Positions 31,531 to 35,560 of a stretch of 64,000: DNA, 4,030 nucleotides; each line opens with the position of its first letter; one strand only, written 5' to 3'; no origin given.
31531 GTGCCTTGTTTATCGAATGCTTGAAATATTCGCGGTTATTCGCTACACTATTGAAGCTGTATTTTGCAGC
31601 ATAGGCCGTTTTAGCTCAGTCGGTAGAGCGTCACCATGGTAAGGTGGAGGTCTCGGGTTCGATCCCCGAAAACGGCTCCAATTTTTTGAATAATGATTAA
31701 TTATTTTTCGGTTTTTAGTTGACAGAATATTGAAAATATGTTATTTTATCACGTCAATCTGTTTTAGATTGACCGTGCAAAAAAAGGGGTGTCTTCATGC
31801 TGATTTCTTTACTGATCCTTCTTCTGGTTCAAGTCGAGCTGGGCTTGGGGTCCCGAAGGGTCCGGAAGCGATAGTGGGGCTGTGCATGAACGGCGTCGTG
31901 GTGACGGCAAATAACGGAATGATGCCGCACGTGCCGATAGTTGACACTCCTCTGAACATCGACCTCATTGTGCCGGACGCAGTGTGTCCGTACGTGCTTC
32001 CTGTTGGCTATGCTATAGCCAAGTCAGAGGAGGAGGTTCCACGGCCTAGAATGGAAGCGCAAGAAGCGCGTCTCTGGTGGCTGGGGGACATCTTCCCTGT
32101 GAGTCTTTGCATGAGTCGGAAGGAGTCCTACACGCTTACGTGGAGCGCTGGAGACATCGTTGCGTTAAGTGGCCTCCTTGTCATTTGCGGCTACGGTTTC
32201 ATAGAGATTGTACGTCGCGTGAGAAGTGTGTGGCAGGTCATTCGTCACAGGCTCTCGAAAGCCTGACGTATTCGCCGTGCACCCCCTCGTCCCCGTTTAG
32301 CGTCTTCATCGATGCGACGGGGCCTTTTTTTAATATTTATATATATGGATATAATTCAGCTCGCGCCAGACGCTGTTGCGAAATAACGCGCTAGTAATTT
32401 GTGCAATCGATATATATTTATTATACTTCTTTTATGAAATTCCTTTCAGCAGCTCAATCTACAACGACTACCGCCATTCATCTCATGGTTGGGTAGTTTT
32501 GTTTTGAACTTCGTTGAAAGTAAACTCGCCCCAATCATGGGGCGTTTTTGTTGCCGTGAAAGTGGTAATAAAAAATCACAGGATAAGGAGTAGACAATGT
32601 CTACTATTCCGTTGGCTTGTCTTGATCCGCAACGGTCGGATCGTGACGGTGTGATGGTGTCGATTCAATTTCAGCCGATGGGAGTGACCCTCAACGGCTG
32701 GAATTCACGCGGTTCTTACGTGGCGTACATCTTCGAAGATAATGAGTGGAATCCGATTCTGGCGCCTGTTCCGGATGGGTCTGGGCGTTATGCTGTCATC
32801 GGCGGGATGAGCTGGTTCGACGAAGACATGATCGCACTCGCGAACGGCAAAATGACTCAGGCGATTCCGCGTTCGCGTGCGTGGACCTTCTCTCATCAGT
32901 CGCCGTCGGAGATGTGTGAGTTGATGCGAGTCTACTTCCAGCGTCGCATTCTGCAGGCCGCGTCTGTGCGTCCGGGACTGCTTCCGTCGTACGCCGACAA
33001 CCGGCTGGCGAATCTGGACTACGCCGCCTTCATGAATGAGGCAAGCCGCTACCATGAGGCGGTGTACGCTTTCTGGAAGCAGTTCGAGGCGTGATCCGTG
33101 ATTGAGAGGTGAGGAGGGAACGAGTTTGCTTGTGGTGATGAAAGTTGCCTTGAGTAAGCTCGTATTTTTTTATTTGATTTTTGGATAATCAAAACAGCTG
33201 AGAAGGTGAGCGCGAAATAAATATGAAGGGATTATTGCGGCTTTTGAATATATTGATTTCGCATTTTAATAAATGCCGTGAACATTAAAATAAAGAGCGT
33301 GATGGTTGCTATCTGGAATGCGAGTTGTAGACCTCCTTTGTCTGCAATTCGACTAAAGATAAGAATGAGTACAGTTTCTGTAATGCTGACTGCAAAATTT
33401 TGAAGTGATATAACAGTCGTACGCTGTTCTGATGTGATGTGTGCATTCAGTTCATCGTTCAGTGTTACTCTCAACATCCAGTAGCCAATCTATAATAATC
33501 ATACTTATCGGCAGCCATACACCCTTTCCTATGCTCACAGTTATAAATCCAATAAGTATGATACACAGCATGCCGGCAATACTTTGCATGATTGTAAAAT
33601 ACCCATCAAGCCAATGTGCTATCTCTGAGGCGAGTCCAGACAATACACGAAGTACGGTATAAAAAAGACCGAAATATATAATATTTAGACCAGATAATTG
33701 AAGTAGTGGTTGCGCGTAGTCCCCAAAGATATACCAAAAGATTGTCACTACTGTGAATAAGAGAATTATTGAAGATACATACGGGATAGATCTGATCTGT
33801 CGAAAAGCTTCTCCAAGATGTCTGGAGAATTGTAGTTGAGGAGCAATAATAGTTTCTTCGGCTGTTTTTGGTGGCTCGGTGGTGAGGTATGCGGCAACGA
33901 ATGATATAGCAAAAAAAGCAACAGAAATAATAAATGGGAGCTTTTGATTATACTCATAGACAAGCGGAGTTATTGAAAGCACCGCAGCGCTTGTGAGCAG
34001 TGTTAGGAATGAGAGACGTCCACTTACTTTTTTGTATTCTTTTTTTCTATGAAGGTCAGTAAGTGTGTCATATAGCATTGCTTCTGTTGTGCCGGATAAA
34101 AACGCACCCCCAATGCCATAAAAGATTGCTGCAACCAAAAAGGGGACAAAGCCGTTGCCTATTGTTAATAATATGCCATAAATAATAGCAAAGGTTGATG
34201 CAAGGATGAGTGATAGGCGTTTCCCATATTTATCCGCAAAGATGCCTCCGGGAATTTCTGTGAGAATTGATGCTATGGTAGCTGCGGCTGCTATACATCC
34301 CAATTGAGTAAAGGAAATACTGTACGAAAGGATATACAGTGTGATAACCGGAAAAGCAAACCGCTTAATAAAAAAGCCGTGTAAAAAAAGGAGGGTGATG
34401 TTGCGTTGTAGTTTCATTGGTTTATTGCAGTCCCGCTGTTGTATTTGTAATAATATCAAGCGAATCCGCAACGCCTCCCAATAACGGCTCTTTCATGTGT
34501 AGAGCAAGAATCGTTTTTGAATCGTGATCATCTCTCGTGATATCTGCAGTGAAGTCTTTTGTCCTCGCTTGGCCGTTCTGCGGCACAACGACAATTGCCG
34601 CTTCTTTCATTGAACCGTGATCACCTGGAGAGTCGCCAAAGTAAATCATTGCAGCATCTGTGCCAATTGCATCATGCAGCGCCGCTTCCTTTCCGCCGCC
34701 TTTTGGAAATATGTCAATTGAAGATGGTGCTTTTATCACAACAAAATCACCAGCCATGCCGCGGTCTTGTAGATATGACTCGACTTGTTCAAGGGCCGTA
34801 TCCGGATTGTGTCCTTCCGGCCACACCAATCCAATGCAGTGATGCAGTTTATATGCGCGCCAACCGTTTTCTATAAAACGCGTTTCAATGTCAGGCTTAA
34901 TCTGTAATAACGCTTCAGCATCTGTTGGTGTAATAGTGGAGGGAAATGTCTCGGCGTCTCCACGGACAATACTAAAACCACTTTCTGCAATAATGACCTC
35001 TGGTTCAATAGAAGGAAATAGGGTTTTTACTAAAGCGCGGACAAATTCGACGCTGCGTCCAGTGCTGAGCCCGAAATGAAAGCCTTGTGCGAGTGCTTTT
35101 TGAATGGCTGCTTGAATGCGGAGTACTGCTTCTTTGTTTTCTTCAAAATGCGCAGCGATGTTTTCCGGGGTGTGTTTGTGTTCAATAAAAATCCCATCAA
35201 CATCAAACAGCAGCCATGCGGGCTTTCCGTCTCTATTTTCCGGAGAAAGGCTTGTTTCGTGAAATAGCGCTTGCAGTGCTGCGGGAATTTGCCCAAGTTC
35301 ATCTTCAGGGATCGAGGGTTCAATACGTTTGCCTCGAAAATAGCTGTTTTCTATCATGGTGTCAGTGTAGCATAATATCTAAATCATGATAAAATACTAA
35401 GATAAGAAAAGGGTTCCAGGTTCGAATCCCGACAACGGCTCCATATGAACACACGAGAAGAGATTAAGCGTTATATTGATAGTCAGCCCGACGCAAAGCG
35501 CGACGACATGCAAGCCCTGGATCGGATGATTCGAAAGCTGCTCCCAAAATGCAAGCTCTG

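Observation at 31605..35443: tRNA-Thr(GGU) and a duplicated tRNA 3'-end fragment bracket a 3.7-kb compositionally foreign, degraded island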

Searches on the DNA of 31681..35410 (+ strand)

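Call 16: search_dna_similar(query=window:31681-35410:+, collection=plasmids, mode=distant, max_rows=10)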
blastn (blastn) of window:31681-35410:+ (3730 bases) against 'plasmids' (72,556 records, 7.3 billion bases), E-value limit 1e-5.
No match.

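Call 17: search_dna_similar(query=window:31681-35410:+, collection=phages, mode=distant, max_rows=10)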
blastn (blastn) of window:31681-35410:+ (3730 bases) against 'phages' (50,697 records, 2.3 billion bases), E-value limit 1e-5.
No match.

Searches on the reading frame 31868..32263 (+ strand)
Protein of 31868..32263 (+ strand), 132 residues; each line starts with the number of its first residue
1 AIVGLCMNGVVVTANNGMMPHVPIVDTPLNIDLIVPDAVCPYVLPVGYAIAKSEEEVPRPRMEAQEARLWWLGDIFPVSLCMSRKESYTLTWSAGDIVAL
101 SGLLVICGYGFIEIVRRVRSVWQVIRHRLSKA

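Call 84: search_protein_families(library=pfam, max_evalue=1, proteins=[window:31868-32263:+])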
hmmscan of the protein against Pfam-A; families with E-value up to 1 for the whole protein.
seq(132 aa): 1 family
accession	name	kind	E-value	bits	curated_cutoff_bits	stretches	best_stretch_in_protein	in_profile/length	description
PF17248.7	DUF5317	-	5.5e-06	26.9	25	2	61-106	108-149/151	Family of unknown function (DUF5317)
